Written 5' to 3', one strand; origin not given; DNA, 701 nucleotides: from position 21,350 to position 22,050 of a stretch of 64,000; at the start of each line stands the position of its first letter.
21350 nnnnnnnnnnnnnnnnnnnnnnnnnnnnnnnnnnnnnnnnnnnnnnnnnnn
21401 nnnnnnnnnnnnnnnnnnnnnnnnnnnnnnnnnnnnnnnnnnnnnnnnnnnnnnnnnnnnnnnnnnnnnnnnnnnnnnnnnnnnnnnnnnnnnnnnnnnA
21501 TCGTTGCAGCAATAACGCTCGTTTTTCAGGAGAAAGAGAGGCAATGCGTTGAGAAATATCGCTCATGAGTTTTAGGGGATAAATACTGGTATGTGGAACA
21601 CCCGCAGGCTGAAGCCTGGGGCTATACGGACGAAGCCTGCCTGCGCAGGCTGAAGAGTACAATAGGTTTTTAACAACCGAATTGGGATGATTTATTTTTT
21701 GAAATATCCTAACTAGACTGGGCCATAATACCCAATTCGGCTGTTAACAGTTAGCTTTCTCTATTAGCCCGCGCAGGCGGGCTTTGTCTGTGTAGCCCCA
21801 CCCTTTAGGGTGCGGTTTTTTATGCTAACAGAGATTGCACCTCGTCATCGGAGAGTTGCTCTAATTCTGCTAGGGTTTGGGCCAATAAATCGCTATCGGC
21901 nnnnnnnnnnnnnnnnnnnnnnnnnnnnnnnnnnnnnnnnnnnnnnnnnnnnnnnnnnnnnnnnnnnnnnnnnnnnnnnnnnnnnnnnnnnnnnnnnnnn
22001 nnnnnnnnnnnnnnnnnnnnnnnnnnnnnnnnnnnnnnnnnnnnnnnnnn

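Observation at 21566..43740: A second small repeat family (double-hairpin, ~52 bp) is present in-frame in an A domain and as an inverted pair at an NRPS gene junction, where it creates a false N-terminal extension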

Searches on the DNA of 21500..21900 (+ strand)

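Call 14: search_rna_families(source=window, start=21500, end=21900, threshold=evalue, max_evalue=10, show_alignments=4)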
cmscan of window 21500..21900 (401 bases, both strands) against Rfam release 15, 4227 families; matches with E-value up to 10: 3.
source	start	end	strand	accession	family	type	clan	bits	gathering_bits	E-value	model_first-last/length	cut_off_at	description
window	21765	21788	-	RF01356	CRISPR-DR28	Gene; CRISPR;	-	37.3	35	2.4e-05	1-24/24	no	CRISPR RNA direct repeat element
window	21629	21652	+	RF01356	CRISPR-DR28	Gene; CRISPR;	-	28.1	35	0.0045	1-24/24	no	CRISPR RNA direct repeat element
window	21765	21823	+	RF02837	anti-hemB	Gene; sRNA;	-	16.8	49.5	0.17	1-81/81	no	Burkholderia RNA 7 (anti-hemB)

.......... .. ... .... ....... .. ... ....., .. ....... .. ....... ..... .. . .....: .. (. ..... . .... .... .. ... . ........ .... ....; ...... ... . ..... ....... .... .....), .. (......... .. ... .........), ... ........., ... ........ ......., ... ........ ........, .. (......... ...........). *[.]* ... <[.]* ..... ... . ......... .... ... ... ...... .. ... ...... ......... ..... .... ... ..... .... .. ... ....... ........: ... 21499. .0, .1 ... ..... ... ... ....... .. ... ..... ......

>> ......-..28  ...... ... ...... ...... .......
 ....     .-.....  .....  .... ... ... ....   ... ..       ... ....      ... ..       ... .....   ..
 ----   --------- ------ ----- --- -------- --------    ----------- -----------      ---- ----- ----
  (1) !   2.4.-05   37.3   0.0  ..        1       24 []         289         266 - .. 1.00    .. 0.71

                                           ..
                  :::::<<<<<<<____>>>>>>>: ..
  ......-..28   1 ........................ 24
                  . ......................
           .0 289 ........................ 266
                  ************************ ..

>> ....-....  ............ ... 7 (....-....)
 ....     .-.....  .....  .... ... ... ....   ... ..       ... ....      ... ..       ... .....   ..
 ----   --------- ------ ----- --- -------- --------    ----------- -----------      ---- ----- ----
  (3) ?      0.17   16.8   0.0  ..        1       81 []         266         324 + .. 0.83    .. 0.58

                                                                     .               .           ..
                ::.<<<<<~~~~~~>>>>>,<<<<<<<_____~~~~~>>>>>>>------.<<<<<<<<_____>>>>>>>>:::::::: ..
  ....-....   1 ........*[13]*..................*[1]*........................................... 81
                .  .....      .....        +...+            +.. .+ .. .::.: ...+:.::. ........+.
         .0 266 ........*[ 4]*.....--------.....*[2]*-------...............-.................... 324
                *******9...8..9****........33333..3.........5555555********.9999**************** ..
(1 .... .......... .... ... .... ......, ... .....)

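Call 51: search_dna_similar(query=window:21763-21822:+, collection=plasmids, mode=distant, max_evalue=0.001, max_rows=40)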
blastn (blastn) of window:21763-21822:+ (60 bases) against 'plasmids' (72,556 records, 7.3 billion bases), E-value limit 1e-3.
Records with a match: 2; places in all: 3; records where one place covers at least 80% of the query: 1.
Best place of each record, by identity: 80-90% 2.
By first word of the organism name: Gloeothece 2.
By predicted mobility (MOB-suite, as given by PLSDB): non-mobilizable 2.
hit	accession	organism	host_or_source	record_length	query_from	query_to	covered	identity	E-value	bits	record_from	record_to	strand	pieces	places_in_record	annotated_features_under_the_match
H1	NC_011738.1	Gloeothece citriformis PCC 7424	-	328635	1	53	88%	83.0%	5e-6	56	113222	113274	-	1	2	none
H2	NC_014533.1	Gloeothece verrucosa PCC 7822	fresh water in rice field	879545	3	49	78%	89.4%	3e-8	64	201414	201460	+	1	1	none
